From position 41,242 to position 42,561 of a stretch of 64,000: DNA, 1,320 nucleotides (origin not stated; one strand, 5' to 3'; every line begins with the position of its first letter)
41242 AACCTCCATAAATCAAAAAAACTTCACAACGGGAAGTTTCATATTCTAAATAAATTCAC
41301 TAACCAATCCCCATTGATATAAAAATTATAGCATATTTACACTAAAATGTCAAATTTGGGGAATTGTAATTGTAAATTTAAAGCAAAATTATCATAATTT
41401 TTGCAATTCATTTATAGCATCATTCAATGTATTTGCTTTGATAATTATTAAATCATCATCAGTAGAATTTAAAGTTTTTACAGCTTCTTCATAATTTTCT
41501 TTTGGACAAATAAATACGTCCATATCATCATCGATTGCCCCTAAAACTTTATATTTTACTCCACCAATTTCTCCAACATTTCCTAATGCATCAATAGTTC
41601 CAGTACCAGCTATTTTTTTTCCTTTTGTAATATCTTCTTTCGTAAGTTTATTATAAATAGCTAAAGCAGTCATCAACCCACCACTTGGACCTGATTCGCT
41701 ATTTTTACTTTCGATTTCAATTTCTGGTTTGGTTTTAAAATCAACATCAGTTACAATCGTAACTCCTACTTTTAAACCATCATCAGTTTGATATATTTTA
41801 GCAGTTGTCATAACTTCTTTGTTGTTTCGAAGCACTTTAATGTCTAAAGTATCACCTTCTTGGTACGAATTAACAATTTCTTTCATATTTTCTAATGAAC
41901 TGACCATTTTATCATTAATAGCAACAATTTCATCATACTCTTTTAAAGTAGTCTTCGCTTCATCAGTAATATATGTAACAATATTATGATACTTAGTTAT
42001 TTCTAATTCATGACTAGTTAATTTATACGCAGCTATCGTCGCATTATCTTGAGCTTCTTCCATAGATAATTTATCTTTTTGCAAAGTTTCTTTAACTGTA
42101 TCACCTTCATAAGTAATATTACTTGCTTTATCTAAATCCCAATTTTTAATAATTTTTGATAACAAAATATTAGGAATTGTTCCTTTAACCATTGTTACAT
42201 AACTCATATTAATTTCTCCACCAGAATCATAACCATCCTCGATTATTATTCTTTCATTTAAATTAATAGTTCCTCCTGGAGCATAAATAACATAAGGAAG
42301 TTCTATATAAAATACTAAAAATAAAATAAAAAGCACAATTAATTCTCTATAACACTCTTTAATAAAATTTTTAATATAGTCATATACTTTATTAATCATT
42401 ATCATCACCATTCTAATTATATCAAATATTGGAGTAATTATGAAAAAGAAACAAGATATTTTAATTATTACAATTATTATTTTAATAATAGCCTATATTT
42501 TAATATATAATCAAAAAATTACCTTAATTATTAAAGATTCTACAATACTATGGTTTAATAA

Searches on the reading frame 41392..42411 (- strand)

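Call 85: search_protein_families(library=pfam, proteins=[window:41392-42411:-], max_evalue=0.001)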
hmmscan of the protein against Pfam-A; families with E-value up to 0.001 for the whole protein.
window:41392-42411:- (339 aa): 2 families
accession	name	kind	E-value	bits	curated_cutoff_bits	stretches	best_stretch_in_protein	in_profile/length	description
PF05362.19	Lon_C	-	8.3e-11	42.3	21.1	1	239-335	107-201/205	Lon protease (S16) C-terminal proteolytic domain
PF13180.12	PDZ_2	-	1.1e-08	35.7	27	1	152-205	26-79/80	PDZ domain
